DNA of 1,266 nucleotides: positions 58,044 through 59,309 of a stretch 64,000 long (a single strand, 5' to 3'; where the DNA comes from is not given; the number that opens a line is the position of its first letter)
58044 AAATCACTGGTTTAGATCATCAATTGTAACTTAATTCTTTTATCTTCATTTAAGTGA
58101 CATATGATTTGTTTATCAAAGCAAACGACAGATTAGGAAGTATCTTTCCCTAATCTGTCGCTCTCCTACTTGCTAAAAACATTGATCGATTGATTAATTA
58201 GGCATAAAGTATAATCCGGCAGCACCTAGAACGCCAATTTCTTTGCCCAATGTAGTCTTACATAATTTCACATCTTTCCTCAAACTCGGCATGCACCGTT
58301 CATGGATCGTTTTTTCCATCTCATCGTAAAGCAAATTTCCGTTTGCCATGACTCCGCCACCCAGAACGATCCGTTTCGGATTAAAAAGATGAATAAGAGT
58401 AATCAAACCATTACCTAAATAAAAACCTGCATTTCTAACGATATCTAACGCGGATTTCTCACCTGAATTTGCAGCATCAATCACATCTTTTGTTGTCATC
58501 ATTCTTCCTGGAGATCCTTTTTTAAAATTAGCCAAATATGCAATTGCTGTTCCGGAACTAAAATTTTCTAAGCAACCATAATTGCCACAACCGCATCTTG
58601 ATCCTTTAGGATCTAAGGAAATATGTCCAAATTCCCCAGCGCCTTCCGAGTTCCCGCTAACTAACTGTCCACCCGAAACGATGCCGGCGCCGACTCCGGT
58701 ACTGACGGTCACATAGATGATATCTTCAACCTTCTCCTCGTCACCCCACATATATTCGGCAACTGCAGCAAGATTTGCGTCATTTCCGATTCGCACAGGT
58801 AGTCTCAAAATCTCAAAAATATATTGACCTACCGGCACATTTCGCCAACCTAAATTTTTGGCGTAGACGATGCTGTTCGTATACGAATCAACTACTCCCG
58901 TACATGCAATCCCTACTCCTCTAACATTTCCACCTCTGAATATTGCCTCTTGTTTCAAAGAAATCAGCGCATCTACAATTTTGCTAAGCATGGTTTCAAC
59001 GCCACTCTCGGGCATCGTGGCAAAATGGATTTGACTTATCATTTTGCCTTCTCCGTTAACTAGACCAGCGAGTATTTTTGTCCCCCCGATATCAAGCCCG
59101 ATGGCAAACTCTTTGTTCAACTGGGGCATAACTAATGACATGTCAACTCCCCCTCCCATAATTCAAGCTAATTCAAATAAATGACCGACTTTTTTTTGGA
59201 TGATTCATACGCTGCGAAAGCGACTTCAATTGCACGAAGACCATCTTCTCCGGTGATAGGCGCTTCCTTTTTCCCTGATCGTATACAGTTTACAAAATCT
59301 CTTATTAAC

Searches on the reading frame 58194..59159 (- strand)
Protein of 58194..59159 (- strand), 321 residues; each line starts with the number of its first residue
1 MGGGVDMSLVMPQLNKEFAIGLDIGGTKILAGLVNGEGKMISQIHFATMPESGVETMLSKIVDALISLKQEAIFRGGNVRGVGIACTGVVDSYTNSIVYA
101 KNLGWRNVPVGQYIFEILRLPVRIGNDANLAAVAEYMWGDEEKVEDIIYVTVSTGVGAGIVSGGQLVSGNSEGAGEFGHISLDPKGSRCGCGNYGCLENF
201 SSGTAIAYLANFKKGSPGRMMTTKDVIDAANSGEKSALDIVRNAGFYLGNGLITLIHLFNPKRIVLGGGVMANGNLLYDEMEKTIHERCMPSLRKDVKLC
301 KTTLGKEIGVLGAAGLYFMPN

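Call 17: search_protein_families(library=ncbifam, proteins=[window:58194-59159:-], max_evalue=0.00001)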
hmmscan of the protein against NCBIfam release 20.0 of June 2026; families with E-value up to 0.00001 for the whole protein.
window:58194-59159:- (321 aa): 13 families
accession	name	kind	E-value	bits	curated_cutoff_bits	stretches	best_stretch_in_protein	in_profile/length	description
TIGR00744.1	ROK_glcA_fam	subfamily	1.4e-61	208.5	260.35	1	20-316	1-307/318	ROK family glucokinase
NF047937.1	TransRegNagC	equivalog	3.8e-48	164.7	650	1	6-308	69-375/399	DNA-binding transcriptional regulator NagC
NF003461.0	PRK05082.1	subfamily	1e-47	163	283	1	20-315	4-284/291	N-acetylmannosamine kinase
NF047821.1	NactlManKinNanK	equivalog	2.8e-45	155.1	450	1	21-314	5-283/288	N-acetylmannosamine kinase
NF049930.1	TransRegMlc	equivalog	4.2e-40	138.3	530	1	49-315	116-387/405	sugar metabolism global transcriptional regulator Mlc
NF009835.0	PRK13310.1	equivalog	1.7e-32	112.9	380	1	20-318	3-301/303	N-acetylglucosamine kinase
NF007251.0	PRK09698.1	equivalog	7.6e-32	110.8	253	1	14-314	3-293/304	allose kinase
NF007108.0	PRK09557.1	equivalog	1.3e-31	110.1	443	1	19-317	3-300/303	fructokinase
NF045551.1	GK_Pyrobac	equivalog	5.2e-28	98.2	500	1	20-318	3-281/294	ATP-dependent glucokinase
NF042998.1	bglucokin_BglK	equivalog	6e-27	94.6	550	1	22-277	6-251/291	beta-glucoside kinase BglK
NF009836.0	PRK13311.1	equivalog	1.5e-17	63.7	551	1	20-241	3-226/256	N-acetyl-D-glucosamine kinase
NF045550.1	FrctkaseScrK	equivalog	1.9e-15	57.1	400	1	22-278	8-245/293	fructokinase ScrK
NF045942.1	PolPhglucPhase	equivalog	6.6e-15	55.5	250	1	19-185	2-159/242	polyphosphate--glucose phosphotransferase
